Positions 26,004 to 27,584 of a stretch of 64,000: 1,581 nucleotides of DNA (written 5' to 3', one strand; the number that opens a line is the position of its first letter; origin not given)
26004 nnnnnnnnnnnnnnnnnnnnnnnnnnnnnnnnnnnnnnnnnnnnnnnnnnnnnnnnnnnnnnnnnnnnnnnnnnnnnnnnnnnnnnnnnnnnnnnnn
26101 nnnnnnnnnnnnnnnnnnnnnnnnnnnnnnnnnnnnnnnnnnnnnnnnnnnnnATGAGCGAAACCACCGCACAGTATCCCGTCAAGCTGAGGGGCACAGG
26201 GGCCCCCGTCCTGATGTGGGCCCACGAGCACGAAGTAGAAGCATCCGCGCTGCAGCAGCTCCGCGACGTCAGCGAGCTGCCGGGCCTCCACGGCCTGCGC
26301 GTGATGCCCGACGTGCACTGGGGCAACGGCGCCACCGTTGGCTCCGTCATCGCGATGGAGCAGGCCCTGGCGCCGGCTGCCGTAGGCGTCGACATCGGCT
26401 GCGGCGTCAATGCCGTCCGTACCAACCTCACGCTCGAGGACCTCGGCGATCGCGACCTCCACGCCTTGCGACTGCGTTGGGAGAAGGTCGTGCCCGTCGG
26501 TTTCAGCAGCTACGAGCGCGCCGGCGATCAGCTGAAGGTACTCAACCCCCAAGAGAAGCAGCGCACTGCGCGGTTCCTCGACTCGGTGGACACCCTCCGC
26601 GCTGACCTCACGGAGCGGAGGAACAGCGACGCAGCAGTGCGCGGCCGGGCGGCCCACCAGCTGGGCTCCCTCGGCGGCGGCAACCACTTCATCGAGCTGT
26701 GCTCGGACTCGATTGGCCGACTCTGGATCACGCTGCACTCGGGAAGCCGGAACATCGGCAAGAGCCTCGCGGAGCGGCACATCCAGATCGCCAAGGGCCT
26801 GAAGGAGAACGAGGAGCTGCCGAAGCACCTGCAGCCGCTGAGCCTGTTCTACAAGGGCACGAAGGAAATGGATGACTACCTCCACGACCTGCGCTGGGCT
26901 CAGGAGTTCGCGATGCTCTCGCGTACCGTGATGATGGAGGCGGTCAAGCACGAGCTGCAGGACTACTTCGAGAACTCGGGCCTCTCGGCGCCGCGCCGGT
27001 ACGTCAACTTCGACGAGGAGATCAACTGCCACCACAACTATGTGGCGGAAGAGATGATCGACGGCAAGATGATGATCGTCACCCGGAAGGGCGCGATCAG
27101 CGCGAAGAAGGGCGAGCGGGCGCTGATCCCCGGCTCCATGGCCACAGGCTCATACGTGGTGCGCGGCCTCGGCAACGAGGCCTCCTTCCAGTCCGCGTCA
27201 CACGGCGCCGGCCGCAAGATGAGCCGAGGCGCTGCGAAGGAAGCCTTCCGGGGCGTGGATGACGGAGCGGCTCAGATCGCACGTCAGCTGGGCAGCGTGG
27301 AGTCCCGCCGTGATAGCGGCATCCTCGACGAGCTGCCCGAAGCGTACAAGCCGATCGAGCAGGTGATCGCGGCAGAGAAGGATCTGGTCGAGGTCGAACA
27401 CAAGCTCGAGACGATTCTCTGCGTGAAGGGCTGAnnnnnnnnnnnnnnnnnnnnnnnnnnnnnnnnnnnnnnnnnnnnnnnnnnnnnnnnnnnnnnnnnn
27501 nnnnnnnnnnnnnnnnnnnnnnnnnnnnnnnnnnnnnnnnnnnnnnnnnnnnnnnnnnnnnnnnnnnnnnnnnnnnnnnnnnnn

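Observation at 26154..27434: Phage-encoded RtcB RNA ligase next to an SNF2 helicase: candidate tRNA-repair counter-defence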

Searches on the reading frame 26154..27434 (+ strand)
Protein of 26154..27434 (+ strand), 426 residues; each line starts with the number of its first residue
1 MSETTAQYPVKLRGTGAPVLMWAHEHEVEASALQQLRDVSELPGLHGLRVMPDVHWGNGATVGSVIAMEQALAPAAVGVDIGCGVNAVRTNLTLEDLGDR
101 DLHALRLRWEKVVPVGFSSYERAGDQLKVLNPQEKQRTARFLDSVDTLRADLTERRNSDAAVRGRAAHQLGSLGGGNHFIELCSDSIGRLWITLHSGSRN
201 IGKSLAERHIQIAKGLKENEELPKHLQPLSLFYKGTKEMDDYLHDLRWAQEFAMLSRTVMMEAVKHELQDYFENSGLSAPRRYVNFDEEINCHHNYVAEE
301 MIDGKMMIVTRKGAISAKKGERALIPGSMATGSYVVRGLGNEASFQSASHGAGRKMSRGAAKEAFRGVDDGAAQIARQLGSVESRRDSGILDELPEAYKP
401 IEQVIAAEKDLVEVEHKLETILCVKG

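Call 5: search_protein_families(library=pfam, proteins=[window:26154-27431:+], max_evalue=0.01)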
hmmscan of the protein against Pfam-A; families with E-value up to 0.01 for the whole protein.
window:26154-27431:+ (426 aa): 1 family
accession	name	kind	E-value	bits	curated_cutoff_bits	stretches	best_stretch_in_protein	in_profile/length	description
PF01139.22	RtcB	-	3e-108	363.2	27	1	35-426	1-426/426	tRNA-splicing ligase RtcB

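Call 8: search_dna_similar(query=window:26154-27431:+, collection=phages, mode=protein, max_rows=60, rows=spread)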
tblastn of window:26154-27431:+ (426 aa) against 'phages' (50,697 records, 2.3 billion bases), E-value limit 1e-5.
Records with a match: 699; places in all: 701; records where one place covers at least 80% of the query: 649.
Best place of each record, by identity: 60-80% 12; <60% 687.
By first word of the organism name: Mycobacterium 221; Bacillus 63; Listeria 58; Brevibacterium 32; Caulobacter 30; Halorubrum 30; Gordonia 25; Enterococcus 23; Microbacterium 19; Erwinia 17; and 47 more.
By host as written in the record: Mycobacterium smegmatis mc2 155 163; Listeria monocytogenes 47; - 46; Brevibacterium aurantiacum SMQ-1335 32; Mycobacterium smegmatis mc#155 29; Gordonia terrae 3612 24; Halorubrum sp. 16; Erwinia amylovora 14; and 153 more.
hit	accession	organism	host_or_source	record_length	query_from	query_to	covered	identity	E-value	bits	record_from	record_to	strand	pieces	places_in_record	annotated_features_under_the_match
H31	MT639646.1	Microbacterium phage Rasputia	Microbacterium foliorum NRRL B-24224 SEA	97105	1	426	100%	76.1%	0e+0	648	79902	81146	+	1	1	126: RtcB-like RNA ligase | 125: hypothetical protein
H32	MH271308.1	Microbacterium phage Percival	Microbacterium foliorum NRRL B-24224 SEA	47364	6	426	99%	59.2%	7e-152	481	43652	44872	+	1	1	68: RtcB-like RNA ligase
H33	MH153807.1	Rhodococcus phage Peregrin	Rhodococcus erythropolis RIA 643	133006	8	426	98%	46.4%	4e-107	353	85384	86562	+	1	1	155: RtcB-like RNA ligase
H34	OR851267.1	Salmonella phage S.Kent 1-2-1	Salmonella enterica subsp. enterica ...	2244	17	416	94%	44.6%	1e-89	291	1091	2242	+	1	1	record has no annotation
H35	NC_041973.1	Erwinia phage vB_EamM_RAY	Erwinia amylovora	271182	10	426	98%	42.5%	2e-87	296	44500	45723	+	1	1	tRNA splicing ligase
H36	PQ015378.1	Pseudomonas phage RVTF4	Pseudomonas sp.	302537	18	426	96%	42.6%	5e-85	289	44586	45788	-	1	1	RNA ligase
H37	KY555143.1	Caulobacter phage Ccr2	Caulobacter crescentus NA1000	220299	15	426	97%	42.1%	6e-80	274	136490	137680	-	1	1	protein RtcB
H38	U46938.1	Mycobacterium phage DS6A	Mycobacterium tuberculosis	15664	16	426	96%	41.6%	6e-84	286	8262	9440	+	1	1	record has no annotation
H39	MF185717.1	Mycobacterium phage AlleyCat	Mycobacterium smegmatis mc2 155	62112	27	426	94%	42.4%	6e-88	297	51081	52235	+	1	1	78: RtcB-like RNA ligase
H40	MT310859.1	Mycobacterium phage MarkPhew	Mycobacterium smegmatis mc2 155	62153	27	426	94%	42.1%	1e-85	291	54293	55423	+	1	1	87: RtcB-like RNA ligase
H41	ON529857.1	Brevundimonas phage vB_BpoS-Kikimora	Brevundimonas pondensis LVF1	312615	16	426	96%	40.7%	2e-79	273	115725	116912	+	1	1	tRNA-splicing ligase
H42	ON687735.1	Mycobacterium phage Kashi_VT1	Mycobacterium smegmatis MC2 155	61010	27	426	94%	41.4%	5e-80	275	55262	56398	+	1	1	RtcB-like RNA ligase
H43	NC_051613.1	Mycobacterium phage Amelie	Mycobacterium smegmatic mc2 155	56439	27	426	94%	41.4%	8e-83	283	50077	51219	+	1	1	tRNA splicing ligase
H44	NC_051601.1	Mycobacterium phage Krueger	Mycobacterium smegmatis mc2 155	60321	27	426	94%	41.3%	5e-82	280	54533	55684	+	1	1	90: tRNA splicing ligase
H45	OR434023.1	Mycobacterium phage Syra333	Mycobacterium smegmatis mc2 155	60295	27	426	94%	41.1%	4e-82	281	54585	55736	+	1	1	89: RtcB-like RNA ligase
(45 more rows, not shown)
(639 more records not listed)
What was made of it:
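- RtcB homologues were found in 699 phage records (call 8).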

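Call 10: search_solved_structures(query=window:26154-27431:+, show_alignments=3)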
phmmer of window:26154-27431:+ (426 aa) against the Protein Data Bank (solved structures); distinct sequences matched with E-value up to 0.001: 9.
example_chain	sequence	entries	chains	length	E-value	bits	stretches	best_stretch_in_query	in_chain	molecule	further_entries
2epg_A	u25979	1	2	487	1.7e-31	113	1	31-409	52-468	Hypothetical protein TTHA1785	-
1uc2_A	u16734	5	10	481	1.3e-29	106.7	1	32-407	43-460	hypothetical protein PH1602 | tRNA-splicing ligase RtcB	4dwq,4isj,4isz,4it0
4dwr_B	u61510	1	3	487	1.4e-29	106.7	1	32-407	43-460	tRNA-splicing ligase RtcB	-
7lfq_A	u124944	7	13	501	1.5e-29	106.5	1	32-407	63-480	RNA-splicing ligase RtcB | tRNA-splicing ligase RtcB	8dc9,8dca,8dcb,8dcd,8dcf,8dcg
9i8v_C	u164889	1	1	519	1.3e-23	87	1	32-410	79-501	RNA-splicing ligase RtcB homolog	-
7p3b_A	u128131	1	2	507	1.2e-22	83.8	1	32-410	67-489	RNA-splicing ligase RtcB homolog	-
8odo_A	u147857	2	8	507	1.2e-22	83.8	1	32-410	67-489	RNA-splicing ligase RtcB homolog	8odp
8orj_A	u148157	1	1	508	1.2e-22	83.8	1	32-410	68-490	RNA-splicing ligase RtcB homolog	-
8btt_A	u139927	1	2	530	1.5e-22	83.5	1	32-410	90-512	RNA-splicing ligase RtcB homolog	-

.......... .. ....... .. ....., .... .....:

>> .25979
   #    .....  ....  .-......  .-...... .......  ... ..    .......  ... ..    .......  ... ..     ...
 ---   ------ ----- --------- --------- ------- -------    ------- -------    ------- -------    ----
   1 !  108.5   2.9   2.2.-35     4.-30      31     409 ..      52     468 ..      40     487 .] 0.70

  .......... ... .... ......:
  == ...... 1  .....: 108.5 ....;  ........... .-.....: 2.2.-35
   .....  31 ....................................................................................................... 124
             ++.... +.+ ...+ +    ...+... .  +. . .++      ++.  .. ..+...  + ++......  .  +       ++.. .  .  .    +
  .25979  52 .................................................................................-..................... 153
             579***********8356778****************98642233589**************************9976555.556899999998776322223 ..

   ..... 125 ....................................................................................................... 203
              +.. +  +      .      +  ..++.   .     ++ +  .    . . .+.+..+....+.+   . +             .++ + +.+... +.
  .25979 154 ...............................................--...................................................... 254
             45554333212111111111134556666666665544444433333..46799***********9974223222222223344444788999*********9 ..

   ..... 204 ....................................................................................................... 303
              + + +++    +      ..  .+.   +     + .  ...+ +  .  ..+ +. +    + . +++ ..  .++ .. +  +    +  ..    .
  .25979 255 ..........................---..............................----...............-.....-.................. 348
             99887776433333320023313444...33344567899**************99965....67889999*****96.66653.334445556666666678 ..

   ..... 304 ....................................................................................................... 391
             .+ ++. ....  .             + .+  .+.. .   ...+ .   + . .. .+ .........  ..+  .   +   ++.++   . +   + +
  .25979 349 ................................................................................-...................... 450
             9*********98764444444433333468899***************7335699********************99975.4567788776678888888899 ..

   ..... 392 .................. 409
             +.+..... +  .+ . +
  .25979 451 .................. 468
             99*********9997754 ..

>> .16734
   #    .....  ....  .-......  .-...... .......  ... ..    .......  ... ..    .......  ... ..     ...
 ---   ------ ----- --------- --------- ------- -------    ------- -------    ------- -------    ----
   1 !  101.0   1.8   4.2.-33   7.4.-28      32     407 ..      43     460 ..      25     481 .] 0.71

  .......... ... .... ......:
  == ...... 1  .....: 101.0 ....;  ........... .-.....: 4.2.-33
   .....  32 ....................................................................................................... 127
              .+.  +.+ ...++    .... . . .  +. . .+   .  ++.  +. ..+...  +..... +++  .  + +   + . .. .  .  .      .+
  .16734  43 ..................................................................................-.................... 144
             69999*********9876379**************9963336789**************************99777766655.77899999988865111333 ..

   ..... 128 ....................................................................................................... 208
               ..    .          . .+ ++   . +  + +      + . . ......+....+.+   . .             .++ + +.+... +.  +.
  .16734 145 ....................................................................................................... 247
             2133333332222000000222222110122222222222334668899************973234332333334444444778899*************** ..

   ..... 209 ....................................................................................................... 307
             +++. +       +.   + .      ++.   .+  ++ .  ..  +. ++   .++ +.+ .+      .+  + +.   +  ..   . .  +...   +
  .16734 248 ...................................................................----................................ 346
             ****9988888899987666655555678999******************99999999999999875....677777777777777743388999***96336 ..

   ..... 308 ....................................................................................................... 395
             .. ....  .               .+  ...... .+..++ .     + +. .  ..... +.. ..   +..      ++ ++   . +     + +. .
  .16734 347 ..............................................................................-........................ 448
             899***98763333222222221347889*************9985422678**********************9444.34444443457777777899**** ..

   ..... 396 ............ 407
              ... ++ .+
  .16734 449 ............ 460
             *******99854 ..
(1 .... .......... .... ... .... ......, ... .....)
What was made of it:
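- Closest known: PrfH-RtcB2 ribosome rescue/repair module, and archaeal/human RtcB-archease. Same: The same RtcB fold and catalytic residues (call 10).
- Closest known: PrfH-RtcB2 ribosome rescue/repair module, and archaeal/human RtcB-archease. Different: The protein is about 60-80 residues shorter than the archaeal and human enzymes (call 10).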

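Call 11: get_annotated_region(hit=H31, flank=6000)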
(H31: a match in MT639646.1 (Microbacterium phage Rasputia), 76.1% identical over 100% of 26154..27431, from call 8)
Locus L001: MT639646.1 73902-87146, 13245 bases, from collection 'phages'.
description: Microbacterium phage Rasputia, complete genome.
organism: Microbacterium phage Rasputia (NCBI taxid 2762419)
taxonomy: Viruses; Duplodnaviria; Heunggongvirae; Uroviricota; Caudoviricetes; Rogerhendrixvirus
host: Microbacterium foliorum NRRL B-24224 SEA; source: soil; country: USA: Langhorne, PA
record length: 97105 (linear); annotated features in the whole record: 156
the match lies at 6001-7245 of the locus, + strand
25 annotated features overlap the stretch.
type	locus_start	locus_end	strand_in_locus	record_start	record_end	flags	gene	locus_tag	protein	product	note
CDS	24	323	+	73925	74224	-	116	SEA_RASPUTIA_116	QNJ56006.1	hypothetical protein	-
CDS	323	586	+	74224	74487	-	117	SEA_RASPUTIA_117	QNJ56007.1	hypothetical protein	-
CDS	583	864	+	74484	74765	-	118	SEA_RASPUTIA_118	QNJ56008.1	hypothetical protein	-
CDS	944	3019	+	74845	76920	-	119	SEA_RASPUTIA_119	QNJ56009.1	hypothetical protein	-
CDS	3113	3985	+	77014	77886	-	120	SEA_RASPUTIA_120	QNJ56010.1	hypothetical protein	-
CDS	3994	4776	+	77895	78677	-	121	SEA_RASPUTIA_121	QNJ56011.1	hypothetical protein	-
CDS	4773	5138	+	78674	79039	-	122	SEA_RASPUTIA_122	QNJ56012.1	hypothetical protein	-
CDS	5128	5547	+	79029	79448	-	123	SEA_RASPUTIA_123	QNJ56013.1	hypothetical protein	-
CDS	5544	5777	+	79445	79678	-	124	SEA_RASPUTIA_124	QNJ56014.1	hypothetical protein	-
CDS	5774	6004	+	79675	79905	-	125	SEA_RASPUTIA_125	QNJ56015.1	hypothetical protein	-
CDS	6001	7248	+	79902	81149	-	126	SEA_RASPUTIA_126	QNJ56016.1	RtcB-like RNA ligase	-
CDS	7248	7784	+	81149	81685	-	127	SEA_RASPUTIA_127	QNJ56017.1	hypothetical protein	-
CDS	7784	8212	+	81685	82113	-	128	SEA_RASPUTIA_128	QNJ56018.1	hypothetical protein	-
CDS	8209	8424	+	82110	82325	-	129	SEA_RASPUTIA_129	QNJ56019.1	hypothetical protein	-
CDS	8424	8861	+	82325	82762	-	130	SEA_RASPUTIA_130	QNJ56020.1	hypothetical protein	-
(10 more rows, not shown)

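Call 20: search_protein_families(library=phrogs, max_evalue=0.001, proteins=[window:26154-27431:+])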
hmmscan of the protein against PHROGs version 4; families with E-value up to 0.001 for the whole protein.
window:26154-27431:+ (426 aa): 2 families
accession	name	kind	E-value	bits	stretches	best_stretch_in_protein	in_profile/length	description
phrog_1075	-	DNA, RNA and nucleotide metabolism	8.9e-123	411.8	1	10-426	57-441/459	tRNA splicing ligase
phrog_32430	-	DNA, RNA and nucleotide metabolism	8.5e-33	114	1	304-426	20-138/139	tRNA splicing ligase RtcB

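Call 31: find_encoding_contigs(protein=window:26154-27434:+, flank=10000, max_places=6)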
Protein window:26154-27434:+ (426 aa): 1 contig read that carries it; 1 place shown.
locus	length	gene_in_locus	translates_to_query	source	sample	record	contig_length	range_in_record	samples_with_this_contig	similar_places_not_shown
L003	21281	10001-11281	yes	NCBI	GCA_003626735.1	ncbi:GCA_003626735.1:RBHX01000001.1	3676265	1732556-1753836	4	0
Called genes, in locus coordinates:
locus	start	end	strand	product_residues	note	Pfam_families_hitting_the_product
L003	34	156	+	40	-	-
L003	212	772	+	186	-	-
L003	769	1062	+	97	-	-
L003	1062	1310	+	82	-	-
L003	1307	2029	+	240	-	-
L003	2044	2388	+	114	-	-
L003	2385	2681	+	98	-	-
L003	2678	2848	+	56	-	-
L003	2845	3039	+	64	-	-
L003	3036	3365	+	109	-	-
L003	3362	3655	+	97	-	-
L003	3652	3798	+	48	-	-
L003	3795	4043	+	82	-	-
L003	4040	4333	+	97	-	-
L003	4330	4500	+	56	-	-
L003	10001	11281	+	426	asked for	PF01139:RtcB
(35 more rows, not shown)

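Call 33: find_related_loci(query=window:26154-27431:+, collection=genome_contigs, flank=6000)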
Query window:26154-27431:+ (426 aa) in genome_contigs; peptide patterns used: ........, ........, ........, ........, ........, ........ (x = any residue, [..] = any of these).
600 stretches matched a pattern (row limit reached: there are more); 587 encode a relative of the query (tblastn E <= 1e-3); the best 80 are kept; 80 distinct loci.
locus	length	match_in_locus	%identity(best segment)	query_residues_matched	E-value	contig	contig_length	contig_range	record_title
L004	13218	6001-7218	56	8-426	3e-140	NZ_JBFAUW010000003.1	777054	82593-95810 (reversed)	Nocardia sp. NPDC052254 NPDC052254_104_G1.ctg-0003, whole genome shotgun sequence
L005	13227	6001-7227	53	5-426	1e-138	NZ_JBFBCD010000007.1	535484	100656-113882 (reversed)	Nocardia sp. NPDC051030 NPDC051030_18_E3.ctg-0007, whole genome shotgun sequence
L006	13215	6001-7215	55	8-425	8e-139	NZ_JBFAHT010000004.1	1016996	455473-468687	Nocardia sp. NPDC050712 NPDC050712_150_C6.ctg-0004, whole genome shotgun sequence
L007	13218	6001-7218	55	8-426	2e-138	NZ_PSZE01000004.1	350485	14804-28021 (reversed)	Nocardia nova strain MDA0897 NODE_4_length_350485_cov_22.0938, whole genome shotgun sequence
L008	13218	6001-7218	54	8-426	2e-138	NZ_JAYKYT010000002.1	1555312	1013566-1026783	Nocardia sp. CDC160 Scaffold2, whole genome shotgun sequence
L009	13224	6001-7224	54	5-426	3e-137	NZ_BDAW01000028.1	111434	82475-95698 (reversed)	Nocardia acidivorans NBRC 108247, whole genome shotgun sequence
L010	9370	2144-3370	55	3-426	1e-136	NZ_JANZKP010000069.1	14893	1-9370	Cellulomonas sp. RIT-PI-Y 69, whole genome shotgun sequence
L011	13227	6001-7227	53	5-426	2e-136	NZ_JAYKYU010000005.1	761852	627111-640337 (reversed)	Nocardia sp. CDC153 Scaffold5, whole genome shotgun sequence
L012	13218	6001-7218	55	8-426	2e-136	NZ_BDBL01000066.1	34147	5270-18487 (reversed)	Nocardia kruczakiae NBRC 101016, whole genome shotgun sequence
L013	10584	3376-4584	54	8-426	4e-136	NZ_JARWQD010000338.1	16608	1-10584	Nocardia wallacei strain 740803001 740803001.N.wallacei_ctg_0338, whole genome shotgun sequence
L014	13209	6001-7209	55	8-426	3e-136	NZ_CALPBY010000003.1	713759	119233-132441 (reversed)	Cellulosimicrobium sp. Marseille-Q4280 contig00003, whole genome shotgun sequence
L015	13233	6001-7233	54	3-426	4e-135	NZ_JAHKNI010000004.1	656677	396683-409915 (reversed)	Nocardia albiluteola strain NEAU-G5 Scaffold4, whole genome shotgun sequence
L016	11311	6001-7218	54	8-426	5e-135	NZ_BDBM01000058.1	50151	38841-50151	Nocardia gamkensis NBRC 108242, whole genome shotgun sequence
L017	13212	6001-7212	56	7-426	5e-135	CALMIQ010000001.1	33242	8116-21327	MAG TPA_asm: uncultured Micropruina sp. isolate SRR2107183_bin.11_CONCOCT_v1.1_MAG genome assembly, contig: ERZ794926.71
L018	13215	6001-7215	54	8-426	8e-135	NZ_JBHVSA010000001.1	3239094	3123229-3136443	Nocardia sp. NPDC058058 NPDC058058_T29_D12.ctg-0001, whole genome shotgun sequence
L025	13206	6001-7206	53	8-425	4e-133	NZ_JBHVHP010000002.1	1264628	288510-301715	Isoptericola sp. NPDC057653 NPDC057653_T23_B7.ctg-0002, whole genome shotgun sequence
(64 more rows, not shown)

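Call 34: list_cluster_members(proteins=[window:26154-27431:+, window:24543-26105:+, window:27434-27838:+, window:5785-6378:-])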
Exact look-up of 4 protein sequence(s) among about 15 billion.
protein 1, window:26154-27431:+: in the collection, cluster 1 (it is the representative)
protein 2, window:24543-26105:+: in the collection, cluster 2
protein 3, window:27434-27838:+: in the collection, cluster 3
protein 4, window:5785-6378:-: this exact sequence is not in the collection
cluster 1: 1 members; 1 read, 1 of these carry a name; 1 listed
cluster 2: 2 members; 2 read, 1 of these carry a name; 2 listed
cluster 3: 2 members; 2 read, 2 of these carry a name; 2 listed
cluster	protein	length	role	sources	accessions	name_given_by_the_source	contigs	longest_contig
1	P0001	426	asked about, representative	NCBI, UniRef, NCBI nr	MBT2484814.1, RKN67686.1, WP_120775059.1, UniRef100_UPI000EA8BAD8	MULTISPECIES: RtcB family protein [unclassified Microbacterium] | RtcB family protein n=1 Tax=unclassified Microbacterium TaxID=2609290 RepID=UPI000EA8BAD8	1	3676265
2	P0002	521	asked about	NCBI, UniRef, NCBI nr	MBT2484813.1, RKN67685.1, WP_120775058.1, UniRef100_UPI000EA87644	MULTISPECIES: DEAD/DEAH box helicase family protein [unclassified Microbacterium] | DEAD/DEAH box helicase family protein n=1 Tax=unclassified Microbacterium TaxID=2609290 ...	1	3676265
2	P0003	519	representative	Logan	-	-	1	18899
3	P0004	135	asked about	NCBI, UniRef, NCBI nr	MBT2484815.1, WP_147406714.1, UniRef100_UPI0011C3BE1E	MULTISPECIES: hypothetical protein [unclassified Microbacterium] | hypothetical protein n=1 Tax=unclassified Microbacterium TaxID=2609290 RepID=UPI0011C3BE1E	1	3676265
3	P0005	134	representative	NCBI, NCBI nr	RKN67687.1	hypothetical protein D7252_08870 [Microbacterium sp. CGR2]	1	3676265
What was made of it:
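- On Integrated temperate phage (prophage): The contig is 3.68 Mb, from Microbacterium sp. CGR2 (calls 31, 34).
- Checked: The window is part of a 3.68 Mb chromosomal contig of Microbacterium sp. CGR2 (calls 31, 34), so this is an integrated prophage.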
